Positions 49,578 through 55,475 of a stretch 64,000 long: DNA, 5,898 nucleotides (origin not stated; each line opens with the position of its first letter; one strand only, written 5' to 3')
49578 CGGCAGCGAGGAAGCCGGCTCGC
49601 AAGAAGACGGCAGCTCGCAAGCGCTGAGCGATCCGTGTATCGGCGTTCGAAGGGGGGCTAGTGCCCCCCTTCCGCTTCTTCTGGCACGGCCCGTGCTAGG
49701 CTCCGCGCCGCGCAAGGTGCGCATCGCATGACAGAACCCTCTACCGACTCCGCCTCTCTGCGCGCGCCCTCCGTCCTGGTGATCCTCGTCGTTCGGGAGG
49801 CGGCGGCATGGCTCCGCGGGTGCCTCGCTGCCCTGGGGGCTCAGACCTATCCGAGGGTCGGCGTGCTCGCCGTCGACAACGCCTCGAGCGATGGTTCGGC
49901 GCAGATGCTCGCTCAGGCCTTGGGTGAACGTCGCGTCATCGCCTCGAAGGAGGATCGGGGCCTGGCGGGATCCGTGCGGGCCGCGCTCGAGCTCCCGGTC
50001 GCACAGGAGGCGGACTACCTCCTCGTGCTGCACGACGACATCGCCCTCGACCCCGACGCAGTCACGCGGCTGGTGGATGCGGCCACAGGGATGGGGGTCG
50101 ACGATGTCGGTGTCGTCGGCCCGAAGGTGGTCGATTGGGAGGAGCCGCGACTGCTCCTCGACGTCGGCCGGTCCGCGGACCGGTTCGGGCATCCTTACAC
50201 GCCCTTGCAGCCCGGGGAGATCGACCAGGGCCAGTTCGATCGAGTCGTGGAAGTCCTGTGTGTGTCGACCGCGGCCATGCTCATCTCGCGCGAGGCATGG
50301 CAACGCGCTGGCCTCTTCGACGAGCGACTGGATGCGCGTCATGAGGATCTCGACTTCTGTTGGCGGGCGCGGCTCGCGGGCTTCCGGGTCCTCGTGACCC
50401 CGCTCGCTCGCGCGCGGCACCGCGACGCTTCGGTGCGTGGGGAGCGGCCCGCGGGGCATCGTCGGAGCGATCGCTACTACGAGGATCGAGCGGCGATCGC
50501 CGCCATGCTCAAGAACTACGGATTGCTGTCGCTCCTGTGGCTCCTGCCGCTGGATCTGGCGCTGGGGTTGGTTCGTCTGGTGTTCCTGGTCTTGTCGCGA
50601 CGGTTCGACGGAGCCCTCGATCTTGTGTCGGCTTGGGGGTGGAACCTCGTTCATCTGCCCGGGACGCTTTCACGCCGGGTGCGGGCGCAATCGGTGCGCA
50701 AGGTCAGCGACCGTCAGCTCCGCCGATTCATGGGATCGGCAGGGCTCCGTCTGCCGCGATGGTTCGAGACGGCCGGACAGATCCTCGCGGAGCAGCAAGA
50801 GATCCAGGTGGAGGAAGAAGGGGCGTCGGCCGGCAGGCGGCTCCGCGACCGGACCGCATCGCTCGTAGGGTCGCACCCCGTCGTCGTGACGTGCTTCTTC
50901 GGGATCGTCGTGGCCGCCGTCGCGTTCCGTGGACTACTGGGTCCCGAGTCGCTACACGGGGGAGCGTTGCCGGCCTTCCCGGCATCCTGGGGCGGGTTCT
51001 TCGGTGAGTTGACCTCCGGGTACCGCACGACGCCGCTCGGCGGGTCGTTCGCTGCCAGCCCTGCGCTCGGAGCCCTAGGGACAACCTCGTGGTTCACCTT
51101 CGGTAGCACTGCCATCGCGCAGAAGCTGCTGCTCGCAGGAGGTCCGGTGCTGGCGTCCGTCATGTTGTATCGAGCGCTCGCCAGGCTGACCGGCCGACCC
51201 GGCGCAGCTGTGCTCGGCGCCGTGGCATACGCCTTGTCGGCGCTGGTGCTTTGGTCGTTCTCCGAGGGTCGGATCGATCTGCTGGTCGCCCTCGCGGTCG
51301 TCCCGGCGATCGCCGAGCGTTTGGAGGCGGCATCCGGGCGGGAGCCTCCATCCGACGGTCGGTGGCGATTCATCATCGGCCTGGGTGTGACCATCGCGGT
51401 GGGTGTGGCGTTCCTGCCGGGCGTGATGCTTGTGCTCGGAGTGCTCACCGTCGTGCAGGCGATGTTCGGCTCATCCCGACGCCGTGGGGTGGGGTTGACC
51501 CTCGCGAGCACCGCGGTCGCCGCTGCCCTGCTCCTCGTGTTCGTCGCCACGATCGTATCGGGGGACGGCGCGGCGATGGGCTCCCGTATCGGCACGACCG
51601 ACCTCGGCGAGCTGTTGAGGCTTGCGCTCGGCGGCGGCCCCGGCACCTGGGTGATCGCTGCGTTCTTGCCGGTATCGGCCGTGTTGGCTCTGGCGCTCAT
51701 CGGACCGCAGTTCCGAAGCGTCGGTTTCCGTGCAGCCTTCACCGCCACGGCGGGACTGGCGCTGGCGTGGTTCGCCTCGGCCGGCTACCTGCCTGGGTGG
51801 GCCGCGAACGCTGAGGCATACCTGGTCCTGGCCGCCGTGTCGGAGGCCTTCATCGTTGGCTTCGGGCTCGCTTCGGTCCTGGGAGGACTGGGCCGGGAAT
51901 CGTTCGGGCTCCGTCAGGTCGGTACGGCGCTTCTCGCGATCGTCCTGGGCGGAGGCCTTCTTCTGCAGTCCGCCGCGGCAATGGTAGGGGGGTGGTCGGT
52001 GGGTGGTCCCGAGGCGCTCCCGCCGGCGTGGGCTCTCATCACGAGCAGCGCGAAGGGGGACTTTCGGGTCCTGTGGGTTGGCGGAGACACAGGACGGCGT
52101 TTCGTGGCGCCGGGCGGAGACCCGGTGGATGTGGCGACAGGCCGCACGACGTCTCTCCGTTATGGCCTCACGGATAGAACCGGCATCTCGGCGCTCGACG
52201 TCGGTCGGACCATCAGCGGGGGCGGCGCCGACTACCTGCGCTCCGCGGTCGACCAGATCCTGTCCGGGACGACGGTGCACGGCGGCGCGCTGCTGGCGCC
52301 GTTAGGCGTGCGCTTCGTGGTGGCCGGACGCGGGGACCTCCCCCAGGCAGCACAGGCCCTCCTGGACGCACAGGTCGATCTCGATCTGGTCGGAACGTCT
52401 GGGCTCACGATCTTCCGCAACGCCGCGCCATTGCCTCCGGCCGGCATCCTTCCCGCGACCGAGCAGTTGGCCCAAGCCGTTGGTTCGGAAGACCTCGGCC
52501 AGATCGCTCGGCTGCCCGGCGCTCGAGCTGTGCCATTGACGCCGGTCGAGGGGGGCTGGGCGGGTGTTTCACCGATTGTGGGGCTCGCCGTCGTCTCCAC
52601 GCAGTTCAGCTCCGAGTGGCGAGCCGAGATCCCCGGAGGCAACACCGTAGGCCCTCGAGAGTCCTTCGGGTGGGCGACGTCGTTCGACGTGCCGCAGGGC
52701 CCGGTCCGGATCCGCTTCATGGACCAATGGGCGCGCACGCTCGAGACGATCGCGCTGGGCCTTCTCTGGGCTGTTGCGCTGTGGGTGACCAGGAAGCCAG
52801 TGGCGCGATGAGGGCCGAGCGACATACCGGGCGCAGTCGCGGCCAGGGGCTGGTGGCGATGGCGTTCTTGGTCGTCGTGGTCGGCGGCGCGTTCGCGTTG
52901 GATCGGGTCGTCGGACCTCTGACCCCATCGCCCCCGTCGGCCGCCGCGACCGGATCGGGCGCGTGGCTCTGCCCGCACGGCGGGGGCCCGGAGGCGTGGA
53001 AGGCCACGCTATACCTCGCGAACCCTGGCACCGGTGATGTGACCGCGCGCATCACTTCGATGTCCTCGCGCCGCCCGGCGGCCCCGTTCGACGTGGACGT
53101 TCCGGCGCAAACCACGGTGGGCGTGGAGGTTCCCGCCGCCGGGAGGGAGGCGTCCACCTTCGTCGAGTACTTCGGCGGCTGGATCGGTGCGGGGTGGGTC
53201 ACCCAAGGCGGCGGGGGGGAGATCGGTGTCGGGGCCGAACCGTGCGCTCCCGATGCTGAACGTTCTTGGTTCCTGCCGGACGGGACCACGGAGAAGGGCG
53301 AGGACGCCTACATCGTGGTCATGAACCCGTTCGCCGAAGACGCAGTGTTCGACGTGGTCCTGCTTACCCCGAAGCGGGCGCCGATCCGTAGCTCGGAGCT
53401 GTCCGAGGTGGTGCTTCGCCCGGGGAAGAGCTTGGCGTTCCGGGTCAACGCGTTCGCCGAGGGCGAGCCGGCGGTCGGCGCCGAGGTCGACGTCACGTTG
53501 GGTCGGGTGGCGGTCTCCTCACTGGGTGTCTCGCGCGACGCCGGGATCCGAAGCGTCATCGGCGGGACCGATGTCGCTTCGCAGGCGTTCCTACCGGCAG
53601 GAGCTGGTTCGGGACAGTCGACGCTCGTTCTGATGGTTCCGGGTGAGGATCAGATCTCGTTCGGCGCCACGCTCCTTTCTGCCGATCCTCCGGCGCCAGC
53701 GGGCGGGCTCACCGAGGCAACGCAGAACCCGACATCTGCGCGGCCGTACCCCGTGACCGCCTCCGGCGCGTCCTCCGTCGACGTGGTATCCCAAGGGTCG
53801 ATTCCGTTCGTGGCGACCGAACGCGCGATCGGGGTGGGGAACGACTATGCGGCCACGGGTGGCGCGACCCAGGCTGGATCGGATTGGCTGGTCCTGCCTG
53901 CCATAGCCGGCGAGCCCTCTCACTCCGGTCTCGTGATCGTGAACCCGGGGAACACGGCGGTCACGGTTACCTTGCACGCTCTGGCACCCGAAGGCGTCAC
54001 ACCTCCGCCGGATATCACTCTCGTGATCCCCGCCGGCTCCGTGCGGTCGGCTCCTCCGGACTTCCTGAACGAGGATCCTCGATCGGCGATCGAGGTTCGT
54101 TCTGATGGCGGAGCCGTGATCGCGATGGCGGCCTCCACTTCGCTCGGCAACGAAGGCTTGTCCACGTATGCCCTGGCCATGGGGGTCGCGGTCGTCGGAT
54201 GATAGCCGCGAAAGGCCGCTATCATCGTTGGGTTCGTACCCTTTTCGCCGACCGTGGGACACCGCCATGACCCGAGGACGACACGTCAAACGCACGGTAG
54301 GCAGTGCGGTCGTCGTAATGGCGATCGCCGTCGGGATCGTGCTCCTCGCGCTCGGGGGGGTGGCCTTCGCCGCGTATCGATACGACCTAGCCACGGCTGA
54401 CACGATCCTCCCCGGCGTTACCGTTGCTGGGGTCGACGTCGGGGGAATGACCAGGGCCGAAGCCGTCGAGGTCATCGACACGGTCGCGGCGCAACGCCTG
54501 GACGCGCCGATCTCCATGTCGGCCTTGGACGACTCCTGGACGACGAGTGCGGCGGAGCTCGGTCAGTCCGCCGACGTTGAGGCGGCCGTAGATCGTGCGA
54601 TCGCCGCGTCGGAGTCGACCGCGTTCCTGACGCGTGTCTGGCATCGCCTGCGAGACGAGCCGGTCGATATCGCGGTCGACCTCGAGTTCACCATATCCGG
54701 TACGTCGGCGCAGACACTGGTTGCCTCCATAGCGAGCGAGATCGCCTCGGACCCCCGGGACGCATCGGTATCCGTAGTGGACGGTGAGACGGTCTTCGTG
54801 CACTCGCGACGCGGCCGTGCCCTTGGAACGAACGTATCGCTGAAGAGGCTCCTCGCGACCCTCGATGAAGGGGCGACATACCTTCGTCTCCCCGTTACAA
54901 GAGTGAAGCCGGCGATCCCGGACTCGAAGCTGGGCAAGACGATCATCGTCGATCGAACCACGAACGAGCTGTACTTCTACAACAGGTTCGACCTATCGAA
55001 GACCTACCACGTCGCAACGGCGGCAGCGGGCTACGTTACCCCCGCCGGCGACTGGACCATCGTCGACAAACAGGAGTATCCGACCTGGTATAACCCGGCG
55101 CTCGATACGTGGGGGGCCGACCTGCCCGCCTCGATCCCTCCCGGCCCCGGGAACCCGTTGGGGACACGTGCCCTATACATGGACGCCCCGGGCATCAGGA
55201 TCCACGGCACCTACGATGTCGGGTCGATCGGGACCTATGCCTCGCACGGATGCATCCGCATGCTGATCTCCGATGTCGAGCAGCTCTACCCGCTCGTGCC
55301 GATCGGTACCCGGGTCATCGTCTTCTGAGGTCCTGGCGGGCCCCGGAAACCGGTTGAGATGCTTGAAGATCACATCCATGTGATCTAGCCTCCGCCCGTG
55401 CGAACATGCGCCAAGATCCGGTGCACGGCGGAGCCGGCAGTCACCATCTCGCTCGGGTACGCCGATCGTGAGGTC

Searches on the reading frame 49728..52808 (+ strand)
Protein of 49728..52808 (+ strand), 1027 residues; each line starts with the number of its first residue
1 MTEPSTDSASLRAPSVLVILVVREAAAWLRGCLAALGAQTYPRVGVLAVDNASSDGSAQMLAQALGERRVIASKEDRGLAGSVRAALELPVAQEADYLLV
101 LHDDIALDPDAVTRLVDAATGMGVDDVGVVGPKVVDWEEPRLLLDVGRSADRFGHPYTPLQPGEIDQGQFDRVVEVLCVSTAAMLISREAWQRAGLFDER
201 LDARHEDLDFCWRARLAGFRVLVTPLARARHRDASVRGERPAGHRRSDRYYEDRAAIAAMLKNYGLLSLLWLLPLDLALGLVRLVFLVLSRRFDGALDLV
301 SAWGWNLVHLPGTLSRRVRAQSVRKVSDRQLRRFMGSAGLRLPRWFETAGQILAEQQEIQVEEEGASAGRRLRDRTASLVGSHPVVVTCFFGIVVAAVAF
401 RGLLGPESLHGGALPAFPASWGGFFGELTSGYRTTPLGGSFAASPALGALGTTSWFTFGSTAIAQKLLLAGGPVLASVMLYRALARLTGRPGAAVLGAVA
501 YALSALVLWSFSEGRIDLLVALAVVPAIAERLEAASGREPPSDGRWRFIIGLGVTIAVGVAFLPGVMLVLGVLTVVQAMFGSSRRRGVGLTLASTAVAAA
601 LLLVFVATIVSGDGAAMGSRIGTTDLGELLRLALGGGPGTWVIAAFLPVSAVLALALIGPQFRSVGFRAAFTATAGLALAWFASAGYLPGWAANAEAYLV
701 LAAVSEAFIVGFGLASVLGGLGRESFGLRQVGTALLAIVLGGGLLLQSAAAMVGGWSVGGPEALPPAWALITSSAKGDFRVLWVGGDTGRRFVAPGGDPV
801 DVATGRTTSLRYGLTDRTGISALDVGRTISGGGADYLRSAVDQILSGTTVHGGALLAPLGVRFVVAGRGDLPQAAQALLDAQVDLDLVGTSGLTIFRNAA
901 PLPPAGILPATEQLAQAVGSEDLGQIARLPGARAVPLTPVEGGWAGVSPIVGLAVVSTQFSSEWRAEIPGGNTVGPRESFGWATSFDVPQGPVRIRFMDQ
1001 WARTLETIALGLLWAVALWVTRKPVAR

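Call 25: search_protein_families(library=pfam, proteins=[window:49728-52808:+], max_evalue=0.00001)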
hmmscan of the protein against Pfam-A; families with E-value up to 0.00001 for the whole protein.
window:49728-52808:+ (1027 aa): 2 families
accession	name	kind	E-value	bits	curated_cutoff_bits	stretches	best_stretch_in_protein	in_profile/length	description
PF13641.12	Glyco_tranf_2_3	-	1.1e-13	52.1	27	1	14-232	1-212/230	Glycosyltransferase like family 2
PF00535.33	Glycos_transf_2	-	1.5e-13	51.5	23.3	1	18-130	2-114/168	Glycosyl transferase family 2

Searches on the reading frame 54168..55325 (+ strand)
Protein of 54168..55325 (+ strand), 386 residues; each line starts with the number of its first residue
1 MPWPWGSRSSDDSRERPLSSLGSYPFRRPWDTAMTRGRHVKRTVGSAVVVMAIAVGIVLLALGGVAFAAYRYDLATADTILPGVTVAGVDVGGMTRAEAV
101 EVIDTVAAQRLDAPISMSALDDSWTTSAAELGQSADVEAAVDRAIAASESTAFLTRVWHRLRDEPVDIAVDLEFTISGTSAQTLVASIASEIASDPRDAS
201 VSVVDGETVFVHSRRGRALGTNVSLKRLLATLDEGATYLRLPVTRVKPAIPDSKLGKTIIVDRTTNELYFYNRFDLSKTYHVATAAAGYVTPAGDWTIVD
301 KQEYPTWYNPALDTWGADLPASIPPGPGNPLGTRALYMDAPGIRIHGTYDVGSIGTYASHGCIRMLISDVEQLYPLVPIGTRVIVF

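Call 62: search_protein_families(library=pfam, proteins=[window:54168-55325:+], max_evalue=0.00001)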
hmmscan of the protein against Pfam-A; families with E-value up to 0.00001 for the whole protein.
window:54168-55325:+ (386 aa): 2 families
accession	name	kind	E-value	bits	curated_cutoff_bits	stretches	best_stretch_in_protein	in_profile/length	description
PF03734.19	YkuD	-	4.1e-20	73.3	23.4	1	257-385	2-146/146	L,D-transpeptidase catalytic domain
PF12229.13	PG_binding_4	-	4.1e-14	53.2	22.1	1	124-235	1-111/117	Putative peptidoglycan binding domain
